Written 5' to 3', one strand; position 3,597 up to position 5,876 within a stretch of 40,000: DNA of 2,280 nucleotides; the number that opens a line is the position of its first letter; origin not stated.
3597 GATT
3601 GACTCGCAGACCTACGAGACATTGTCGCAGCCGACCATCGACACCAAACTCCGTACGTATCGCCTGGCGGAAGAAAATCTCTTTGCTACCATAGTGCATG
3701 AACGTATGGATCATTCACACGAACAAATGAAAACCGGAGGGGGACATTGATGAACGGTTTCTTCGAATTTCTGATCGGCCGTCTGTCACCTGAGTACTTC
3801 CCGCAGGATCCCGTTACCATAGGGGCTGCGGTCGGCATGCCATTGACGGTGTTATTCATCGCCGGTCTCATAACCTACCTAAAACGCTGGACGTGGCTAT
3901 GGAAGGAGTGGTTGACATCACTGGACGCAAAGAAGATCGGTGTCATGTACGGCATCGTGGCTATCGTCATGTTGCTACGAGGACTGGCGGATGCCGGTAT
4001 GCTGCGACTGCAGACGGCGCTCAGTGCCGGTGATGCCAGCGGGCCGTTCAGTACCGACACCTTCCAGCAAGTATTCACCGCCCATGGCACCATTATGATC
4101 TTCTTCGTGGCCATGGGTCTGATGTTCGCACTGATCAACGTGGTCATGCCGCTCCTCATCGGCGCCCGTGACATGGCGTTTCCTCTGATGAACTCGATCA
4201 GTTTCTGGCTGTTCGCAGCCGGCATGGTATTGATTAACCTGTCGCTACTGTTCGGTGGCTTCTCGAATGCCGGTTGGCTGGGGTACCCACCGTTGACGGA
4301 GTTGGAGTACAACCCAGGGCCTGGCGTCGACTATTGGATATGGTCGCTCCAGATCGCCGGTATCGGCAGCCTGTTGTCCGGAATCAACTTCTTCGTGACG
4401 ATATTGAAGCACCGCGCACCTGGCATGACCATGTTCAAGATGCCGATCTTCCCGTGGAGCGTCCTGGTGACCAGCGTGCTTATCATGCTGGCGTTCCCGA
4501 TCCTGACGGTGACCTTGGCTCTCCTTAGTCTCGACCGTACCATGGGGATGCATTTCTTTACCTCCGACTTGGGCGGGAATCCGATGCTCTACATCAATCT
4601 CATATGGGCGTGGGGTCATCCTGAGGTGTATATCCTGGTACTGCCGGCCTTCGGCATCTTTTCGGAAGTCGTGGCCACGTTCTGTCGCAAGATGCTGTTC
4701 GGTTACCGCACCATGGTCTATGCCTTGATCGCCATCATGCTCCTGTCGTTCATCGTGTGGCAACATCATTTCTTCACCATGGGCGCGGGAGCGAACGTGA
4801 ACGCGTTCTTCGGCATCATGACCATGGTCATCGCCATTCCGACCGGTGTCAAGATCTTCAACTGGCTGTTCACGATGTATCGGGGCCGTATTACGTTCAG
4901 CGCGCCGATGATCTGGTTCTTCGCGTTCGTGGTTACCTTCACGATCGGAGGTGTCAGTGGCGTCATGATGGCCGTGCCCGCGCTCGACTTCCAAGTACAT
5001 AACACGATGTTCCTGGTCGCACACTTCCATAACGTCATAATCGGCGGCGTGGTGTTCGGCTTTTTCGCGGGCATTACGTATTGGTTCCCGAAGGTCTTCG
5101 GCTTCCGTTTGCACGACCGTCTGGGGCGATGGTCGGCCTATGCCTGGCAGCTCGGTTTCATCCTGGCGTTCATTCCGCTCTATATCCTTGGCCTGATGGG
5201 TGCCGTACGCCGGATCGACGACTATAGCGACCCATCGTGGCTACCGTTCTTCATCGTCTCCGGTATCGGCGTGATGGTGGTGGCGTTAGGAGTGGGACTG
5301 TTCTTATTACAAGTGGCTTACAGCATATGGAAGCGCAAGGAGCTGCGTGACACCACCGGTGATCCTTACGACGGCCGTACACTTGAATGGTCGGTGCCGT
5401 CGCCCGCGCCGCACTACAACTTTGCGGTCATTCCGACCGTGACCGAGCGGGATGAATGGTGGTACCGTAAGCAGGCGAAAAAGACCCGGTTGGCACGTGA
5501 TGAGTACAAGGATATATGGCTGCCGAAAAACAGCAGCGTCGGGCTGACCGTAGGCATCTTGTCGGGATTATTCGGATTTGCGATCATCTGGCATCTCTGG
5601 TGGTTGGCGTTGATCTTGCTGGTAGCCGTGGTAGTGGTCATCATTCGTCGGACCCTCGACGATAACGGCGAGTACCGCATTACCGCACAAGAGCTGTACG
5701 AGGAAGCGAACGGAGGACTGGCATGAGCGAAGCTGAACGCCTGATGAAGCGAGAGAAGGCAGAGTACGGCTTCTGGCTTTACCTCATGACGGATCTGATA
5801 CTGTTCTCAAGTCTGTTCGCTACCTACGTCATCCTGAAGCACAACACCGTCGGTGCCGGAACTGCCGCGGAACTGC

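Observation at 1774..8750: Self-contained aerobic respiratory module (NDH-2, bo3-type quinol oxidase, heme O synthase) inserted between fusA and tuf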

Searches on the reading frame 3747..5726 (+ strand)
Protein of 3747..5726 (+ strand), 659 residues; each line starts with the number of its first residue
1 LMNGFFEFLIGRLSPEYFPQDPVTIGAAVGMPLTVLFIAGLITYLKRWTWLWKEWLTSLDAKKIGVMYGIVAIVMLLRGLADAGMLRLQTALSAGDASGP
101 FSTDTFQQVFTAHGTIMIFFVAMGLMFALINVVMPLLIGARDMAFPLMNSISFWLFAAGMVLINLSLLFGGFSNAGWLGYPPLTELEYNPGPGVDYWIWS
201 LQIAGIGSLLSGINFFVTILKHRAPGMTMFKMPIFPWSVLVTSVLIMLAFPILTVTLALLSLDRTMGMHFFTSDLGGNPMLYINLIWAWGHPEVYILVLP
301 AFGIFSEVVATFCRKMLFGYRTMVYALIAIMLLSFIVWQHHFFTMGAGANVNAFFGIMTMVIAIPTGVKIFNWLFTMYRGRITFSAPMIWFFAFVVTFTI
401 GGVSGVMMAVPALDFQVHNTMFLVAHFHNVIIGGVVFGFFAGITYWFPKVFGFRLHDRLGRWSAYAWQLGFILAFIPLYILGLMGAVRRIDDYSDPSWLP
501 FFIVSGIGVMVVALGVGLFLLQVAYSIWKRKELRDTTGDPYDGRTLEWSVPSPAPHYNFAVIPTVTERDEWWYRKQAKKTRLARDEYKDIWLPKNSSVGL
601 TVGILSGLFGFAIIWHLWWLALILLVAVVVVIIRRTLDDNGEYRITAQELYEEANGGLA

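Call 4: search_protein_families(library=pfam, proteins=[window:3747-5726:+])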
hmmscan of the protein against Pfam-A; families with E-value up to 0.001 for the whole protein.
window:3747-5726:+ (659 aa): 1 family
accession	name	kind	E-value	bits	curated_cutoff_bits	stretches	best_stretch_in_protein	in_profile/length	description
PF00115.25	COX1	-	8.1e-146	486.7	34.8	1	63-510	1-435/436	Cytochrome C and Quinol oxidase polypeptide I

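Call 10: search_solved_structures(query=window:3747-5726:+, show_alignments=1)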
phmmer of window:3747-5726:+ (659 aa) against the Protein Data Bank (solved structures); distinct sequences matched with E-value up to 0.001: 58.
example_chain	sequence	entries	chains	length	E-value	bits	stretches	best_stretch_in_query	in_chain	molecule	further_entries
8f68_A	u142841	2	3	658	1.2e-251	840.3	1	10-651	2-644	Cytochrome bo(3) ubiquinol oxidase subunit 1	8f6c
1fft_A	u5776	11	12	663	1.2e-251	840.3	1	10-651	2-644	UBIQUINOL OXIDASE | Cytochrome o ubiquinol oxidase, subunit I | Cytochrome bo(3) ubiquinol oxidase subunit 1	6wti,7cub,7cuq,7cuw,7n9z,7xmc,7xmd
9ufb_A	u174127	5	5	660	4.4e-247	825.3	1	10-651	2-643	Cytochrome bo(3) ubiquinol oxidase subunit 1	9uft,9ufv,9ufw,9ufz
6koc_A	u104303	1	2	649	2.5e-206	690.6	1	19-652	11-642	AA3-600 quinol oxidase subunit I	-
6kob_A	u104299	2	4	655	2.5e-206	690.5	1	19-652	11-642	AA3-600 quinol oxidase subunit I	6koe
7rh5_R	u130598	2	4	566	2.8e-127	429.3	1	55-566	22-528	Cytochrome c oxidase subunit 1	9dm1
6adq_F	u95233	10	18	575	3e-127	429.2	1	55-566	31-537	Cytochrome c oxidase subunit 1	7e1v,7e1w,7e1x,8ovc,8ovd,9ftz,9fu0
7rh6_R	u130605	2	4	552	3.9e-127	428.8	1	55-566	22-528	Cytochrome c oxidase subunit 1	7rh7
8hcr_F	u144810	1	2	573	3.7e-126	425.6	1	55-566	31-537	Probable cytochrome c oxidase subunit 1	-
9wcx_I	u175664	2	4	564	9.4e-125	421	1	55-567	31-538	Cytochrome c oxidase subunit 1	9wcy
6hwh_V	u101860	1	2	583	5.1e-124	418.5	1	47-566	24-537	Cytochrome c oxidase subunit 1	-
7jro_a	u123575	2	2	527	1.4e-114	387.4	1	54-568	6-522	COX1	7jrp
7q21_D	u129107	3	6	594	1.1e-113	384.4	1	55-567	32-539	Cytochrome c oxidase subunit 1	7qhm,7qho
6giq_a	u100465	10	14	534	1.1e-109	371.2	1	53-521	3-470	Cytochrome c oxidase subunit 1 | CYTOCHROME C OXIDASE SUBUNIT 1; SYNONYM: CYTOCHROME C OXIDASE POLYPEPTIDE I, COX1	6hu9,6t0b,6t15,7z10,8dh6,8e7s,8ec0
1ar1_A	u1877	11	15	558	4e-109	369.3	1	55-571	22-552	CYTOCHROME C OXIDASE | Cytochrome c oxidase subunit 1-beta | Cytochrome c oxidase subunit 1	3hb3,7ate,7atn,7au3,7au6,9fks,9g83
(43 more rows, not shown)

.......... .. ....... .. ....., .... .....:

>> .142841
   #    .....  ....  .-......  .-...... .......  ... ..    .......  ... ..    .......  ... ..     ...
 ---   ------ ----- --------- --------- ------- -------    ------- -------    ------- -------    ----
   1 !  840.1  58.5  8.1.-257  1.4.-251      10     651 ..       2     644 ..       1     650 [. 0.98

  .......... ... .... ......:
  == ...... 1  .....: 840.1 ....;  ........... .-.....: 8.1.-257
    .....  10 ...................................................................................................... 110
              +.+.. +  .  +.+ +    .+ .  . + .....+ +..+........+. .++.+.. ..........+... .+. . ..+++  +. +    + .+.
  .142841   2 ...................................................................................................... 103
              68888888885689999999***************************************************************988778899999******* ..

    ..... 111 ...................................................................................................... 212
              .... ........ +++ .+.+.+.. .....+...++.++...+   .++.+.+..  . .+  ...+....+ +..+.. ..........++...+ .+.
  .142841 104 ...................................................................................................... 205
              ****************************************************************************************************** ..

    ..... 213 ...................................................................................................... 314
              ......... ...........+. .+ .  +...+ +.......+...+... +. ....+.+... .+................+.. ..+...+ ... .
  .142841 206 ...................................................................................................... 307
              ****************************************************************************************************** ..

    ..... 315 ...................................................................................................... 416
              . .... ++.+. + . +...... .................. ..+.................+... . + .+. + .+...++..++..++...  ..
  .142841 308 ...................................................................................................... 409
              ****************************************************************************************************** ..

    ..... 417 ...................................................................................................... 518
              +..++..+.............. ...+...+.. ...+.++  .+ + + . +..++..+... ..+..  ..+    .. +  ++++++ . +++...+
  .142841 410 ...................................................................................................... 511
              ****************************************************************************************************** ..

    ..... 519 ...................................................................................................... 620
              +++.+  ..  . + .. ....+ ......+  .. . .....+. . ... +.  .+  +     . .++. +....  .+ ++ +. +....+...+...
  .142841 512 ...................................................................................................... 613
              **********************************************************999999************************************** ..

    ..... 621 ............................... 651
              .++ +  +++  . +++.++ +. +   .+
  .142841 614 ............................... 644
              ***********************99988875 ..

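Call 14: find_related_loci(query=window:3747-5726:+, collection=genome_contigs, flank=10000)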
Query window:3747-5726:+ (659 aa) in genome_contigs; peptide patterns used: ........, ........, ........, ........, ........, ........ (x = any residue, [..] = any of these).
600 stretches matched a pattern (row limit reached: there are more); 597 encode a relative of the query (tblastn E <= 1e-3); the best 80 are kept; 80 distinct loci.
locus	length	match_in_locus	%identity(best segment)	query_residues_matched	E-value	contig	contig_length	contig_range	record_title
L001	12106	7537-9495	79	2-653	0e+0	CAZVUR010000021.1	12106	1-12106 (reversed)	MAG TPA_asm: uncultured Candidatus Saccharibacteria bacterium isolate SRP133034_co1_59 genome assembly, contig: NODE_478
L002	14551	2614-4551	74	7-652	0e+0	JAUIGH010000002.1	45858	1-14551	MAG: bacterium isolate Co_bin.139 NODE_5379_length_45858_cov_0.942687, whole genome shotgun sequence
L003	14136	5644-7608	67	1-650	0e+0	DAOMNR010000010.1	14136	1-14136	MAG TPA_asm: Candidatus Saccharibacteria bacterium isolate AMR_MDS_5907 NODE_1887_length_14136_cov_3.439102, whole genom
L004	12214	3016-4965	67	2-652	0e+0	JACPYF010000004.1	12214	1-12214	MAG: Candidatus Saccharibacteria bacterium isolate NC_groundwater_856_Pr1_B-0.1um_45_9 Montesol18_Bp1_scaffold_237681, w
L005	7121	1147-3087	67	9-656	0e+0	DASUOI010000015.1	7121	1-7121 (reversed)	MAG TPA_asm: Candidatus Saccharimonadales bacterium isolate SMAG_U1624 k141_1233306, whole genome shotgun sequence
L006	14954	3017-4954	66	6-652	0e+0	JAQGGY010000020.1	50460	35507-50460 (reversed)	MAG: Candidatus Saccharibacteria bacterium isolate RYN_419 scaffold_3790484, whole genome shotgun sequence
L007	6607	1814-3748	66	7-650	0e+0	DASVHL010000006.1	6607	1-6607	MAG TPA_asm: Candidatus Saccharimonadales bacterium isolate SMAG_U2965 k141_4321, whole genome shotgun sequence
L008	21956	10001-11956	65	1-653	0e+0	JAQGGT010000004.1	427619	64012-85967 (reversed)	MAG: Candidatus Saccharibacteria bacterium isolate RYN_414 scaffold_3512080, whole genome shotgun sequence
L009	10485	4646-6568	64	11-650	0e+0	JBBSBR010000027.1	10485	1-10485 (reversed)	MAG: Candidatus Saccharimonadia bacterium isolate La6_metabat2.164 La6_metabat2.164_K_3131005_L_10485_cov_25.8624, whole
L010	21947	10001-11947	64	9-657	0e+0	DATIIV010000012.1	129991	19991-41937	MAG TPA_asm: Candidatus Saccharimonadia bacterium isolate SMAG_U15674 k141_418620, whole genome shotgun sequence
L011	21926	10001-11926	63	9-652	0e+0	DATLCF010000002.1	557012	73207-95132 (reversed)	MAG TPA_asm: Nevskiaceae bacterium isolate SMAG_U14317 k141_4041039, whole genome shotgun sequence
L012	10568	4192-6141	64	5-655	0e+0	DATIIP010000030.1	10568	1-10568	MAG TPA_asm: Candidatus Saccharimonadales bacterium isolate SMAG_U15668 k141_72506, whole genome shotgun sequence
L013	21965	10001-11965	64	1-652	0e+0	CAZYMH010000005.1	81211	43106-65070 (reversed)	MAG TPA_asm: uncultured Candidatus Saccharibacteria bacterium isolate SRP300315_co1_59 genome assembly, contig: NODE_160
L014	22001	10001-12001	62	9-650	0e+0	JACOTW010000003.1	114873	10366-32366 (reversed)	MAG: Candidatus Saccharibacteria bacterium isolate NC_groundwater_54_Pr7_S2p5_43_18 FFV18_S2p5_scaffold_278449, whole ge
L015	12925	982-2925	62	5-652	0e+0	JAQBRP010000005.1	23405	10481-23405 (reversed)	MAG: Candidatus Saccharibacteria bacterium isolate RYN_403 scaffold_3979458, whole genome shotgun sequence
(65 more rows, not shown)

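Call 24: search_protein_families(library=ncbifam, proteins=[window:3747-5726:+], max_evalue=0.01)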
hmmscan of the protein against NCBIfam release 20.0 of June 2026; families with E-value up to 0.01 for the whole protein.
window:3747-5726:+ (659 aa): 7 families
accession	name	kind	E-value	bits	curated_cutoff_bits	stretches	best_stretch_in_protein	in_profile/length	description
TIGR02843.1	CyoB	equivalog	1.2e-298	992.1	1020.35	1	10-650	1-642/646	cytochrome o ubiquinol oxidase subunit I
NF011592.0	PRK15017.1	equivalog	1e-258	860.5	1271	1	11-650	3-643/663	cytochrome o ubiquinol oxidase subunit I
TIGR02882.1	QoxB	equivalog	3.4e-232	772.4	1015.5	1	20-652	9-638/643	cytochrome aa3 quinol oxidase subunit I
TIGR02891.1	CtaD_CoxA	equivalog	4.5e-173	576.5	670.75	1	55-565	1-504/504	cytochrome c oxidase subunit I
NF050116.1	cyt_aa3_Actin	exception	1.7e-147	492.4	880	1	54-566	1-508/522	aa3-type cytochrome oxidase subunit I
NF041075.1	quin_ox_SoxB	equivalog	2e-22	79.8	700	1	89-523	19-450/468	proton pump complex quinol oxidase subunit SoxB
TIGR00780.1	ccoN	equivalog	0.00037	19.5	583.15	1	73-487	20-407/474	cytochrome-c oxidase, cbb3-type subunit I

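Call 65: search_solved_structures(query=window:3747-5726:+, show_alignments=4, max_evalue=1e-150)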
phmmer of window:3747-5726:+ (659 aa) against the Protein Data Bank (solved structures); distinct sequences matched with E-value up to 1e-150: 5.
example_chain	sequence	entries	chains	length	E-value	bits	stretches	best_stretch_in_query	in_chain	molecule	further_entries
8f68_A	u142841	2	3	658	1.2e-251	840.3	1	10-651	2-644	Cytochrome bo(3) ubiquinol oxidase subunit 1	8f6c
1fft_A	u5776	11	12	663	1.2e-251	840.3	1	10-651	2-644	UBIQUINOL OXIDASE | Cytochrome o ubiquinol oxidase, subunit I | Cytochrome bo(3) ubiquinol oxidase subunit 1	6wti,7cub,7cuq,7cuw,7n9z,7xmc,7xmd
9ufb_A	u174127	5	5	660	4.4e-247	825.3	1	10-651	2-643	Cytochrome bo(3) ubiquinol oxidase subunit 1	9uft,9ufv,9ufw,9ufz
6koc_A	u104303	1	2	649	2.5e-206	690.6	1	19-652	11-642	AA3-600 quinol oxidase subunit I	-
6kob_A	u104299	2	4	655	2.5e-206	690.5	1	19-652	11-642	AA3-600 quinol oxidase subunit I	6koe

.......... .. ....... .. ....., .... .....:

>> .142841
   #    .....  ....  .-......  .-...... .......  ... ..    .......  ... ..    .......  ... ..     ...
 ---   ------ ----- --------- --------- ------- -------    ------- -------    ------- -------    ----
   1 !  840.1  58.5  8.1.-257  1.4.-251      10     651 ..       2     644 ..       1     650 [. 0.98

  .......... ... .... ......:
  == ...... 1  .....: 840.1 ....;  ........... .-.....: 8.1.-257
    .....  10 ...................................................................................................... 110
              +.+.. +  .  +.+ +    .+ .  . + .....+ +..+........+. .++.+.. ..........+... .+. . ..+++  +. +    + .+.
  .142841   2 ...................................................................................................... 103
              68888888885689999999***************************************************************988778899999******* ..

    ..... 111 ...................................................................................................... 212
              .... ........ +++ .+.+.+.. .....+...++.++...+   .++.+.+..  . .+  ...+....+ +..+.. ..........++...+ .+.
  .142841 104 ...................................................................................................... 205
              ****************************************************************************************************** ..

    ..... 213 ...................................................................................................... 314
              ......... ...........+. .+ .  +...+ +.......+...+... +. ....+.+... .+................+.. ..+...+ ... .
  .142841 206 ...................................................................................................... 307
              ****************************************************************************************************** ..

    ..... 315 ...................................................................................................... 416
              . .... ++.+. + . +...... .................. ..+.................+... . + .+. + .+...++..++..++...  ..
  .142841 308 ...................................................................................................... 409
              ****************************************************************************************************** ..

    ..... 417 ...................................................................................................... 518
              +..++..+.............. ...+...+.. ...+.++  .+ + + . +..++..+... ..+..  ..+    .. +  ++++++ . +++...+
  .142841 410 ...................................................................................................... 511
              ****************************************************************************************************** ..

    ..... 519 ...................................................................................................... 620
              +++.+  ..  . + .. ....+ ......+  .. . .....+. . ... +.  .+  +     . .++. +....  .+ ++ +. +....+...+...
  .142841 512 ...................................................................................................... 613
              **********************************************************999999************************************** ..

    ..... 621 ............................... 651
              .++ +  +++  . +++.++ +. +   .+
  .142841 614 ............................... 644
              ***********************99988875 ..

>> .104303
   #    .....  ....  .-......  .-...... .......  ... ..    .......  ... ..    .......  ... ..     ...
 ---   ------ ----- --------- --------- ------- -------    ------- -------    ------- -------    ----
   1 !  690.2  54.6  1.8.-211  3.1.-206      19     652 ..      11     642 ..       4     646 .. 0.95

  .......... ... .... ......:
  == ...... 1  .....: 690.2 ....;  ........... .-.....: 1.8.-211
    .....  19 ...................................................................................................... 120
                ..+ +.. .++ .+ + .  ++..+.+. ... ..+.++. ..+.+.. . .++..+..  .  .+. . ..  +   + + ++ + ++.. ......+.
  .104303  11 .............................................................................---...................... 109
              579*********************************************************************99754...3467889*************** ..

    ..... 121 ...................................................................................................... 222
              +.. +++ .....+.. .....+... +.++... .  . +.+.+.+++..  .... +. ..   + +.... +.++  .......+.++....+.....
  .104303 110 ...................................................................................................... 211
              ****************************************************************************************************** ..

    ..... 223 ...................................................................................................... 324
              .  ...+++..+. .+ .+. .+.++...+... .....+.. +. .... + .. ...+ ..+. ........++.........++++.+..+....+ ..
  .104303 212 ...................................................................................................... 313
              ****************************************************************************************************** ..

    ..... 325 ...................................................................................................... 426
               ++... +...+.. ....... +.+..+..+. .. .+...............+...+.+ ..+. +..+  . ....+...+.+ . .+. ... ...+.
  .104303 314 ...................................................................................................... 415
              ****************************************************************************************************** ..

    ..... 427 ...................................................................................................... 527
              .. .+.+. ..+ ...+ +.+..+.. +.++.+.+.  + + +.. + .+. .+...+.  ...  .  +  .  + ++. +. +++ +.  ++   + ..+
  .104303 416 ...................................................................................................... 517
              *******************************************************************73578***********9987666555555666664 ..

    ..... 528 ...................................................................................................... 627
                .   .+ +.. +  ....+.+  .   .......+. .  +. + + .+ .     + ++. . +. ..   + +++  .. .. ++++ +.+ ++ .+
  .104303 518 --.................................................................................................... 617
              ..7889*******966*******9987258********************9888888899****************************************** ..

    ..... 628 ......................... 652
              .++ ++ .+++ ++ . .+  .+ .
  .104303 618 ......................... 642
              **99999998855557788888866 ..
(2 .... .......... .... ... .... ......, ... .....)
